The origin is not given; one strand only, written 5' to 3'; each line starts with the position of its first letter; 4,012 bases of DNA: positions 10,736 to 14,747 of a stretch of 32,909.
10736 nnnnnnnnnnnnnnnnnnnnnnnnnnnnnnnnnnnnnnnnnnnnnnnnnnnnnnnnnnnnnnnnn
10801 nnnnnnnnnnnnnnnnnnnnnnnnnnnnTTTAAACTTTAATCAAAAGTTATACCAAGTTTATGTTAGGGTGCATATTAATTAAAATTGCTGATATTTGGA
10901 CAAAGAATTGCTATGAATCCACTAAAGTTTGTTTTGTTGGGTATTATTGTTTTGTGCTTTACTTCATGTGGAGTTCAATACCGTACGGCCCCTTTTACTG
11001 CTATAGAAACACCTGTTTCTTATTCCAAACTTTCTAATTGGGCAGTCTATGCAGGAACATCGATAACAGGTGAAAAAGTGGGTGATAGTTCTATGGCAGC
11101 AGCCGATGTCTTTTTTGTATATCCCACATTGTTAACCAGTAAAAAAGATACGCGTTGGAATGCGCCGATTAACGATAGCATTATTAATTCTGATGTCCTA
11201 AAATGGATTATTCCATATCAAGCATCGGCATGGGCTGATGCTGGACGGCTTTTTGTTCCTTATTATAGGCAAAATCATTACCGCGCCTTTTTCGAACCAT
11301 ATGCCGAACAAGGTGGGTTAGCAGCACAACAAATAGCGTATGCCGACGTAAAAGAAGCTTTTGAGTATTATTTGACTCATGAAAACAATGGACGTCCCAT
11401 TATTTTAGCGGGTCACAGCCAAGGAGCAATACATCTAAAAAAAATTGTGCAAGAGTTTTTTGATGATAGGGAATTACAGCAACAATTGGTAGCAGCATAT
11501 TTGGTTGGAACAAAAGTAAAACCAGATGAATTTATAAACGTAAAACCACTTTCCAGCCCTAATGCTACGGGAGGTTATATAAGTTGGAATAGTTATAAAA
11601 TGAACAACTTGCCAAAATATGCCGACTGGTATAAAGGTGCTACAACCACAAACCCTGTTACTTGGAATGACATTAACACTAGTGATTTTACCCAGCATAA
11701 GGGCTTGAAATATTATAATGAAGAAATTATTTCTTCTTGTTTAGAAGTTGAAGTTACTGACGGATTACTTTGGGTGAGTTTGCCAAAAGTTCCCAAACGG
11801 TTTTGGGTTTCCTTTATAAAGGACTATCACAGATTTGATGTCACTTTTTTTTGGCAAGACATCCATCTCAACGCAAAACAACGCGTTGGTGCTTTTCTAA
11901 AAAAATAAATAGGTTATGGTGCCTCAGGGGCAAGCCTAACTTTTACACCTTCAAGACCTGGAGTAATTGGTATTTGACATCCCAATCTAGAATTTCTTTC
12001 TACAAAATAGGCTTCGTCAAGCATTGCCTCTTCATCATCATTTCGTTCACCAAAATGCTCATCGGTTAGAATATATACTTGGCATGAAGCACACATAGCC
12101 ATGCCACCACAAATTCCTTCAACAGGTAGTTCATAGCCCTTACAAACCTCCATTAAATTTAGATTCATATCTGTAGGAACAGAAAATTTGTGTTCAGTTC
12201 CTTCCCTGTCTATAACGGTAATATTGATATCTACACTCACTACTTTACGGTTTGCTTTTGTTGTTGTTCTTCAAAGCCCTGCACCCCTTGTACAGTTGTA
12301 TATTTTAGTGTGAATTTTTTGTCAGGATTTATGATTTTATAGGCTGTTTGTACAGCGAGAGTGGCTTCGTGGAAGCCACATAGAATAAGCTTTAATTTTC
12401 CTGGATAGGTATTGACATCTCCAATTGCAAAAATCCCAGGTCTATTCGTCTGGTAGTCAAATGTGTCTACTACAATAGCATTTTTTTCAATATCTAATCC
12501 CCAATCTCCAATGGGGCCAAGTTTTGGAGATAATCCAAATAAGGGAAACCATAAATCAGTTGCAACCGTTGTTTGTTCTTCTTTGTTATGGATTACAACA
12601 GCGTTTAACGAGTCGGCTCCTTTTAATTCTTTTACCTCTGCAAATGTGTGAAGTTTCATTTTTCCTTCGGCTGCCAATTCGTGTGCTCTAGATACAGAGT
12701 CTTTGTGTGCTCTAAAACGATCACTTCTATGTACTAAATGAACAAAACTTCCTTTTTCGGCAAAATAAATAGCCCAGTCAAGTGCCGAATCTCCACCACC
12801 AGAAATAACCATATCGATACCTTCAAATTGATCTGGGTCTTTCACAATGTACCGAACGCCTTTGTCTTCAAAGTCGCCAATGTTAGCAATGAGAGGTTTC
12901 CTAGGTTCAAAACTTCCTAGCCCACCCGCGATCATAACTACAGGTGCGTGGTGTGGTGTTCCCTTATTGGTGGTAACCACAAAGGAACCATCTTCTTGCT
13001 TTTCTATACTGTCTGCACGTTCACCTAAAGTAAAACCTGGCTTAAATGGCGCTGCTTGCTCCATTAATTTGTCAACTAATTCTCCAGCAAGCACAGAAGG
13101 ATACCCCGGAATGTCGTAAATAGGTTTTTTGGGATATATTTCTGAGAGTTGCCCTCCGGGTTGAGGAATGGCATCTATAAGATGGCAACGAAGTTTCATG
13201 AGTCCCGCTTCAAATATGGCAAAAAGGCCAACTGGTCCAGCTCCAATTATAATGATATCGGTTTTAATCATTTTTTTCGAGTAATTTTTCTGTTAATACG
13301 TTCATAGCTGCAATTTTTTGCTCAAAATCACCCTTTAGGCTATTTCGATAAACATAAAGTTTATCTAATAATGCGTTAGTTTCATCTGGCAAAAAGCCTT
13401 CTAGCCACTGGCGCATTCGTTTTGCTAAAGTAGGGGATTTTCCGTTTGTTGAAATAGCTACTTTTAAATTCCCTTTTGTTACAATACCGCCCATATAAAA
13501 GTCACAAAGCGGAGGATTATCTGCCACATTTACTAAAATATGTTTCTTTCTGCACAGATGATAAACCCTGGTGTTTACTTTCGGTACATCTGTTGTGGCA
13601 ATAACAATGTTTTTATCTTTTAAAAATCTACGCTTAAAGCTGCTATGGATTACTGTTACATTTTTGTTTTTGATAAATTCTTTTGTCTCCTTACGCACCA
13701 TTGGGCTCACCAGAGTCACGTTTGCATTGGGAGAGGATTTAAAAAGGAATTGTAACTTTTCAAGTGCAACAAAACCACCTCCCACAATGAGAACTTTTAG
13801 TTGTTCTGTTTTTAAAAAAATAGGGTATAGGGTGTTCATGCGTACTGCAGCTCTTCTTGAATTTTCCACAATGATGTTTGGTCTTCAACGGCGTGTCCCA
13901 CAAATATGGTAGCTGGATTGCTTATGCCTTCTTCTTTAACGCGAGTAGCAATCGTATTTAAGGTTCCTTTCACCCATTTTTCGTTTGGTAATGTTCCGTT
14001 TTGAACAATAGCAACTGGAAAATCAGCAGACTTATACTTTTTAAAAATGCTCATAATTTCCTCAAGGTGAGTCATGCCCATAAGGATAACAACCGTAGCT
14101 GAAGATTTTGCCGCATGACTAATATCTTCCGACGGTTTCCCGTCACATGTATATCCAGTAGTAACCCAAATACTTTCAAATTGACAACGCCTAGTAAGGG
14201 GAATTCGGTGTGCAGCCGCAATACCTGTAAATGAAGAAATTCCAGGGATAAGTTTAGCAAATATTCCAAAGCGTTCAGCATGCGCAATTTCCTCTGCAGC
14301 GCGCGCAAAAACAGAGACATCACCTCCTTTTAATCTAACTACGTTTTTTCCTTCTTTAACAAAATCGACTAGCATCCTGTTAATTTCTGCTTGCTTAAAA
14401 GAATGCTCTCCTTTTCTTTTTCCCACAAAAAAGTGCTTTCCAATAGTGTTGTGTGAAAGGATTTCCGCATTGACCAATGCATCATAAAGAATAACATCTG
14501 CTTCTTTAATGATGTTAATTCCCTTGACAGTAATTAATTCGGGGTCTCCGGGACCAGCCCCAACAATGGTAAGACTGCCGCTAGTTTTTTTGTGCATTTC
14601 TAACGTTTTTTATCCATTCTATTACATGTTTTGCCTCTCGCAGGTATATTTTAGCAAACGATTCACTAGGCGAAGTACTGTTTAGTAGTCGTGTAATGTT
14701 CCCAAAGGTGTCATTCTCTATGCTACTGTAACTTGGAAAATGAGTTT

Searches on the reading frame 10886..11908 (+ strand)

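Call 77: search_protein_families(library=pfam, proteins=[window:10886-11908:+], max_evalue=0.00001)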
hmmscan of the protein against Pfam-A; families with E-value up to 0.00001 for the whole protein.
window:10886-11908:+ (340 aa): 1 family
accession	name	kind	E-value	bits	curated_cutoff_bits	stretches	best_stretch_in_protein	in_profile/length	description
PF11288.14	DUF3089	-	1.1e-50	172.5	23.4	1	73-242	1-169/207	Protein of unknown function (DUF3089)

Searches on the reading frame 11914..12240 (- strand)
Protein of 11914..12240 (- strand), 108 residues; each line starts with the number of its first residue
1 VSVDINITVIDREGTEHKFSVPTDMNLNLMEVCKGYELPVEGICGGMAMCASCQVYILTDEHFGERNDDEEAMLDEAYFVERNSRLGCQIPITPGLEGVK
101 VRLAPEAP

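Call 77: search_protein_families(library=pfam, proteins=[window:11914-12240:-], max_evalue=0.00001)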
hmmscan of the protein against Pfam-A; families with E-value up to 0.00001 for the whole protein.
window:11914-12240:- (108 aa): 1 family
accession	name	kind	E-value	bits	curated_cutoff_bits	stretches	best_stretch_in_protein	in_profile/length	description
PF00111.32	Fer2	-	4e-06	27.1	21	1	13-93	4-77/77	2Fe-2S iron-sulfur cluster binding domain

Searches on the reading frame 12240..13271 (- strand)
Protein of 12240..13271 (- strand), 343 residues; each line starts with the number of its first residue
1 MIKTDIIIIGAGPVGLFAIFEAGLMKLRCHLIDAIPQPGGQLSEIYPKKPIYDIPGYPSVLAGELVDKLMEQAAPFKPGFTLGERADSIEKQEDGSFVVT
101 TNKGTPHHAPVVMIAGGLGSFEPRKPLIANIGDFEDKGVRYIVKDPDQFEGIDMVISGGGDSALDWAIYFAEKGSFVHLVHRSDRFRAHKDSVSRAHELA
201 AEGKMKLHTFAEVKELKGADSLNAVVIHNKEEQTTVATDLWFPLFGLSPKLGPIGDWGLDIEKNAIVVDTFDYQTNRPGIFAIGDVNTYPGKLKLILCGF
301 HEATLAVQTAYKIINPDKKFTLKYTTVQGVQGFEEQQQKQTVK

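Call 77: search_protein_families(library=pfam, proteins=[window:12240-13271:-], max_evalue=0.00001)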
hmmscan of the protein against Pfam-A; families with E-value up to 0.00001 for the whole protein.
window:12240-13271:- (343 aa): 4 families
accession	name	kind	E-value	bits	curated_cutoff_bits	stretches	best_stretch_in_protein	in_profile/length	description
PF07992.20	Pyr_redox_2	-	6.3e-25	88.6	26.1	1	5-290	2-278/291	Pyridine nucleotide-disulphide oxidoreductase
PF13738.12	Pyr_redox_3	-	4.1e-22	79.2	30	1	83-284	101-305/305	Pyridine nucleotide-disulphide oxidoreductase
PF00070.33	Pyr_redox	-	8.6e-13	49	22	1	154-228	2-80/82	Pyridine nucleotide-disulphide oxidoreductase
PF03486.20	HI0933_like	-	8.4e-07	29.1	50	0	5-40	2-37/244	HI0933-like protein Rossmann domain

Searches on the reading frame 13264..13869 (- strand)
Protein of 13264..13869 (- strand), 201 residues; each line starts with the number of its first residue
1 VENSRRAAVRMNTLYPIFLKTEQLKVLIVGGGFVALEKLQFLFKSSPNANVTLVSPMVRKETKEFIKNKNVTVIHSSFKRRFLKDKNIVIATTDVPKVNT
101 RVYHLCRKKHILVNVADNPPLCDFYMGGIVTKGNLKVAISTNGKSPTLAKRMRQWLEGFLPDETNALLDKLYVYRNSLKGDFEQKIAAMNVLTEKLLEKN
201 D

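Call 77: search_protein_families(library=pfam, proteins=[window:13264-13869:-], max_evalue=0.00001)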
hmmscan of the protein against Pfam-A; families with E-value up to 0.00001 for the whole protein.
window:13264-13869:- (201 aa): 2 families
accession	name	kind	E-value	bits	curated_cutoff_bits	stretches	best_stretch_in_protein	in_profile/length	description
PF13241.12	NAD_binding_7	-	9.1e-28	97.3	22.1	1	17-127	1-103/104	Putative NAD(P)-binding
PF14824.11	Sirohm_synth_M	-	6.2e-10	38.8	25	1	133-157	2-26/28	Sirohaem biosynthesis protein central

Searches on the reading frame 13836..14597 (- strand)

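Call 77: search_protein_families(library=pfam, proteins=[window:13836-14597:-], max_evalue=0.00001)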
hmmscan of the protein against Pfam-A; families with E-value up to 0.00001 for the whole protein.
window:13836-14597:- (253 aa): 1 family
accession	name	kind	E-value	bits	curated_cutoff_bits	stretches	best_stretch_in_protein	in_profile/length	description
PF00590.25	TP_methylase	-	6.6e-47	160.6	27.8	1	9-216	2-211/212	Tetrapyrrole (Corrin/Porphyrin) Methylases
